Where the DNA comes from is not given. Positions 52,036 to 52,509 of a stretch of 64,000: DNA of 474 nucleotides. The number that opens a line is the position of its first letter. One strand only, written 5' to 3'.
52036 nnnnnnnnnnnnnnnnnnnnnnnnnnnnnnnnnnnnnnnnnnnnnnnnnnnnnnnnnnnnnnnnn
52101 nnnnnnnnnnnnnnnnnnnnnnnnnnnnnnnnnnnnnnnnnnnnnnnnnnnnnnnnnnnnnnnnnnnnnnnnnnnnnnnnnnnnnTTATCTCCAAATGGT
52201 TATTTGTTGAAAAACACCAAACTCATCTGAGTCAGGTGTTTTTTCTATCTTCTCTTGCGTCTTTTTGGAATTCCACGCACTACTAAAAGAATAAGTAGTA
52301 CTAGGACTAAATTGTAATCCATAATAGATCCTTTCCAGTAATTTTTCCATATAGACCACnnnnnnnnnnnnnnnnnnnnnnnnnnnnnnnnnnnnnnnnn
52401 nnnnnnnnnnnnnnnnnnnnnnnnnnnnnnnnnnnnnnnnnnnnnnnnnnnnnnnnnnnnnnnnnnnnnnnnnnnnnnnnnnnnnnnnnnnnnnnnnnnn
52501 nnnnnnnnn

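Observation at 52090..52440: Type I toxin-antitoxin-like module 2, downstream of clpB: paralog of module 1 with a different peptide and two overlapping candidate frames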

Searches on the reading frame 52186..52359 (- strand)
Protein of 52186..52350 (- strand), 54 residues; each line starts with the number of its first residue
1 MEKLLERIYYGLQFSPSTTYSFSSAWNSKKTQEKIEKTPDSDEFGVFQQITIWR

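Call 25: find_encoding_contigs(protein=window:52186-52350:-, flank=3000, max_places=10)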
Protein window:52186-52350:- (54 aa): 5 contigs read that carry it; 1 place shown.
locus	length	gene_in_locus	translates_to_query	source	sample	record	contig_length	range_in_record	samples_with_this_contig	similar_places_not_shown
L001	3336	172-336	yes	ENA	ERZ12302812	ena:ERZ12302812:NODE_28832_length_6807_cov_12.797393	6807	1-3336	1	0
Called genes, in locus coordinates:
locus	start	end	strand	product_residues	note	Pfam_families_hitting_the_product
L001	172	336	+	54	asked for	-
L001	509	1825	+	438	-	PF00009:GTP_EFTU, PF00071:Ras (faint), PF01926:MMR_HSR1, PF02421:FeoB_N, PF01926:MMR_HSR1, PF02421:FeoB_N, PF00009:GTP_EFTU, PF14714:KH_dom-like, +6 more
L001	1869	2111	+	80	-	PF14069:SpoVIF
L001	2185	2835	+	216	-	-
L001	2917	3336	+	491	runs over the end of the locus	PF09547:SpoIVA_ATPase, PF20438:SpoIVA_middle, PF20439:SpoIVA_C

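Call 26: find_homologous_proteins(query=window:52189-52350:-, max_evalue=10)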
Query seq(54 aa) (54 aa): 8 proteins with E <= 10 among 8 candidates.
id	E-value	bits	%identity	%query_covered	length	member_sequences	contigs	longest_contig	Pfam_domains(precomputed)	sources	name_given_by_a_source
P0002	2.9e-27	110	96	100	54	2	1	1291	-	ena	-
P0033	2.2e-24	101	87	100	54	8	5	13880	-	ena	-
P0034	6.2e-23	96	85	100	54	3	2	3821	-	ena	-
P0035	3.8e-21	91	83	100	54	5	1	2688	-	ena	-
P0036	4.0e-19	85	87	87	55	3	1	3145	-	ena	-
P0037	2.8e-16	76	83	87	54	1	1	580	-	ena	-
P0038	3.8e-14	69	74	100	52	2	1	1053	-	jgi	-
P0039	1.5e-10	58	69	87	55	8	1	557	-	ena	-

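Call 29: find_encoding_contigs(protein=P0033, flank=1500, max_places=3)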
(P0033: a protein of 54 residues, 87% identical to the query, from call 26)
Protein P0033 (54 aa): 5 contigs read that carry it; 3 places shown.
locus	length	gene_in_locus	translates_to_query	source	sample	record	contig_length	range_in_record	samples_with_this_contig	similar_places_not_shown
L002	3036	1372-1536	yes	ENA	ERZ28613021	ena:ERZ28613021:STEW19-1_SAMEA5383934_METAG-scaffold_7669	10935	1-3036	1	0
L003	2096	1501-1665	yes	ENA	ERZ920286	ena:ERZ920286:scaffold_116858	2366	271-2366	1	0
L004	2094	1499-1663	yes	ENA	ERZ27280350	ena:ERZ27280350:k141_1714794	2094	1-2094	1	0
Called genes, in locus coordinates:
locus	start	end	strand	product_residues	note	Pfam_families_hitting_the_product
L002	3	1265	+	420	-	?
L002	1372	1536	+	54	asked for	-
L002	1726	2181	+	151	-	-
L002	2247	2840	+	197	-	PF01725:Ham1p_like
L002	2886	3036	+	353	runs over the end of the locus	PF00768:Peptidase_S11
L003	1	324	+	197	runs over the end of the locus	?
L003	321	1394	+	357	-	PF02463:SMC_N, PF03193:RsgA_GTPase (weak), PF00005:ABC_tran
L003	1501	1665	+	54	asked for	-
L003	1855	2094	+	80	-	?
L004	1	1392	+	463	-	?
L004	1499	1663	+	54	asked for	-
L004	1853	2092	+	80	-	?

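Call 30: find_encoding_contigs(protein=P0034, flank=1500, max_places=3)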
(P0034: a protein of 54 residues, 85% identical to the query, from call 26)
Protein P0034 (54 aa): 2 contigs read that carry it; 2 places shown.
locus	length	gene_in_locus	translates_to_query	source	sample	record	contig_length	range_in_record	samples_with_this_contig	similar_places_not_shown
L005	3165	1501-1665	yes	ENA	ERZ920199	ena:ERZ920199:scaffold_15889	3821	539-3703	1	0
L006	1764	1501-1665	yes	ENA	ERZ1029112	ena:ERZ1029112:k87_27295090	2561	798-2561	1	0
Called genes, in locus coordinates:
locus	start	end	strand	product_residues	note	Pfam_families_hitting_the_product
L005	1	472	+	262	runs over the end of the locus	PF00664:ABC_membrane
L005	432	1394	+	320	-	PF03193:RsgA_GTPase (weak), PF02463:SMC_N, PF00005:ABC_tran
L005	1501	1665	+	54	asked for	-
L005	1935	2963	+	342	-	PF00318:Ribosomal_S2, PF07498:Rho_N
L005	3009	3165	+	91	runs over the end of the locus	?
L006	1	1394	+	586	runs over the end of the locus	PF02463:SMC_N, PF00664:ABC_membrane, PF03193:RsgA_GTPase (weak), PF00005:ABC_tran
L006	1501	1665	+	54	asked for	-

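Call 31: find_encoding_contigs(protein=P0035, flank=1500, max_places=3)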
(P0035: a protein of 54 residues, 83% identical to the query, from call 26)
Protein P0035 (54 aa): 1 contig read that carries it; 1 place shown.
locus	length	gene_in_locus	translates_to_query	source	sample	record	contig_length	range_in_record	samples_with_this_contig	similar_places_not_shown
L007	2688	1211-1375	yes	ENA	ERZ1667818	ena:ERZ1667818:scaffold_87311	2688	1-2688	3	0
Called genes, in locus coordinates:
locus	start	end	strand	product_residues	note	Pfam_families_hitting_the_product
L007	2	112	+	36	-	?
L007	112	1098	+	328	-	-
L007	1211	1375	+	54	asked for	-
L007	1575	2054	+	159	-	PF02082:Rrf2 (weak), PF08279:HTH_11 (faint), PF13280:WYL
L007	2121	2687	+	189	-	?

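Call 32: find_encoding_contigs(protein=P0036, flank=1500, max_places=3)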
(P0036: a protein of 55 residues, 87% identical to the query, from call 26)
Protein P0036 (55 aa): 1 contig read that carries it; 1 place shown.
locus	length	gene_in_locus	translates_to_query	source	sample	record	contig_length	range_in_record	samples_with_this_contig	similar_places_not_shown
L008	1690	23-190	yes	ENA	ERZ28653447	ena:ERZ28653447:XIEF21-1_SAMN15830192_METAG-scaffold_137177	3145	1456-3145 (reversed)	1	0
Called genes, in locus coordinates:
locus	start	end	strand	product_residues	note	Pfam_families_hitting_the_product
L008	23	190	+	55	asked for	-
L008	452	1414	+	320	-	PF00318:Ribosomal_S2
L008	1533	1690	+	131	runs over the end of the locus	PF00627:UBA (weak), PF00889:EF_TS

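Call 33: find_encoding_contigs(protein=P0038, flank=1500, max_places=3)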
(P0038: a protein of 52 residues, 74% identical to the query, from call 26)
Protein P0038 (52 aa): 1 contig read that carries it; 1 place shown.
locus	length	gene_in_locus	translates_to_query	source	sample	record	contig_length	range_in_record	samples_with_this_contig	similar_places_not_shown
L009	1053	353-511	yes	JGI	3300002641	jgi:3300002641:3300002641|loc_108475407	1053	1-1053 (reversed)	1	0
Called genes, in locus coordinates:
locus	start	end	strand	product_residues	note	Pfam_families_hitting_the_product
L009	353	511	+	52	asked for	-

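Call 34: find_encoding_contigs(protein=P0039, flank=1500, max_places=3)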
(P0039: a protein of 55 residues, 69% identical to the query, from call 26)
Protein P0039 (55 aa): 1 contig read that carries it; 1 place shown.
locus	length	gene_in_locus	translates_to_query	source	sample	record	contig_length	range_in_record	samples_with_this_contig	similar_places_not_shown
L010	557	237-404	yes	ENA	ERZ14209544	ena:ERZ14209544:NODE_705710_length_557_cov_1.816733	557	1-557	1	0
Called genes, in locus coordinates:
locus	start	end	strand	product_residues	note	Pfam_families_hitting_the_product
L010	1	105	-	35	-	?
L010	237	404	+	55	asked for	-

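Call 35: find_encoding_contigs(protein=P0037, flank=1500, max_places=3)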
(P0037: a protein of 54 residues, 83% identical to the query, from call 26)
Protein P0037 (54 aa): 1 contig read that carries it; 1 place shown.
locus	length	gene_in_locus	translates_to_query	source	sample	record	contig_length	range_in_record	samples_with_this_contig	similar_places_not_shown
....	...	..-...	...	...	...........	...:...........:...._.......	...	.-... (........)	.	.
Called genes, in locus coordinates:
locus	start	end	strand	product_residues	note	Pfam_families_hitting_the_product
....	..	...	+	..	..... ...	-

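Call 41: search_protein_families(library=pfam, max_evalue=10, proteins=[window:52189-52350:-])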
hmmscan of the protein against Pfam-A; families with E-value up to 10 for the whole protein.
seq(54 aa): 0 families

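Call 42: search_protein_families(library=ncbifam, max_evalue=10, proteins=[window:52189-52350:-])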
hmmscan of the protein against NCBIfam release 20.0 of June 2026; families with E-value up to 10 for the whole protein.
seq(54 aa): 0 families

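Call 70: search_protein_representatives(alignment_id=A2)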
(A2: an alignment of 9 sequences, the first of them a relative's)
Query: 9 sequences, 54 profile positions. Proteins with E-value up to 0.001 (for the whole library): 6; up to 1e-10: 3; up to 1e-30: 1. The best 6 are listed.
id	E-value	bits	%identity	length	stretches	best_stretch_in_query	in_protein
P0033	3.0e-35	136.2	-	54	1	1-54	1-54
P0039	3.3e-27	110.4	-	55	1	1-54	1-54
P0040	4.7e-13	65.1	-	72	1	1-37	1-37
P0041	2.2e-10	56.6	-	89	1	1-36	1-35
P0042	6.0e-09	52.0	-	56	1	1-47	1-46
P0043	4.5e-04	36.4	-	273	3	22-41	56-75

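Call 73: find_encoding_contigs(protein=P0042, flank=1200, max_places=2)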
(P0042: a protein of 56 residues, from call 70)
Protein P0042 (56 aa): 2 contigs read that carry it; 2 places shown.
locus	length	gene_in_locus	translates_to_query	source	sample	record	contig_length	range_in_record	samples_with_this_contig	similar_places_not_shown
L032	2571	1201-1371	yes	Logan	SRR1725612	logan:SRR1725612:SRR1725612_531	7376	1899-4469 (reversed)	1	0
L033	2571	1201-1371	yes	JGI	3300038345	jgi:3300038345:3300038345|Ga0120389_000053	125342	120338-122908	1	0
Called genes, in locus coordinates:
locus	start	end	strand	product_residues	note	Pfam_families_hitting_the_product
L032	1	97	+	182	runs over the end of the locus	PF01327:Pep_deformylase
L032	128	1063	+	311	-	PF04055:Radical_SAM, PF16199:Radical_SAM_C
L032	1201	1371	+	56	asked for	-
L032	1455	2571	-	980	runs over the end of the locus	PF02463:SMC_N, PF13304:AAA_21, PF13476:AAA_23, PF13555:AAA_29 (weak), PF06470:SMC_hinge, PF02463:SMC_N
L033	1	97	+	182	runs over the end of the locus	PF01327:Pep_deformylase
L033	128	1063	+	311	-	PF04055:Radical_SAM, PF16199:Radical_SAM_C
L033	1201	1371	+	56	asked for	-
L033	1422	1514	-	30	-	-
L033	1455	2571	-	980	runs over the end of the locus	PF02463:SMC_N, PF13304:AAA_21, PF13476:AAA_23, PF13555:AAA_29 (weak), PF06470:SMC_hinge, PF02463:SMC_N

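Call 74: find_encoding_contigs(protein=P0041, flank=1200, max_places=2)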
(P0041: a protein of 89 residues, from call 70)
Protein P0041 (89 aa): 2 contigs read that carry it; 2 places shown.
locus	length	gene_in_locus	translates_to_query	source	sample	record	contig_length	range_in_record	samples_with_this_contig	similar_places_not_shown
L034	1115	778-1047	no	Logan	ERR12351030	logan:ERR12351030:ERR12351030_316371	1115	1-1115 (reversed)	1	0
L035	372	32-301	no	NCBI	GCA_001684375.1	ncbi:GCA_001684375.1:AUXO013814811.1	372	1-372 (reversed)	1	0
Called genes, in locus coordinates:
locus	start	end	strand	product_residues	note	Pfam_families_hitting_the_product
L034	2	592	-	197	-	?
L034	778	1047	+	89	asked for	-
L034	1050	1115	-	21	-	?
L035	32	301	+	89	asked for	-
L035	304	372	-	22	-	?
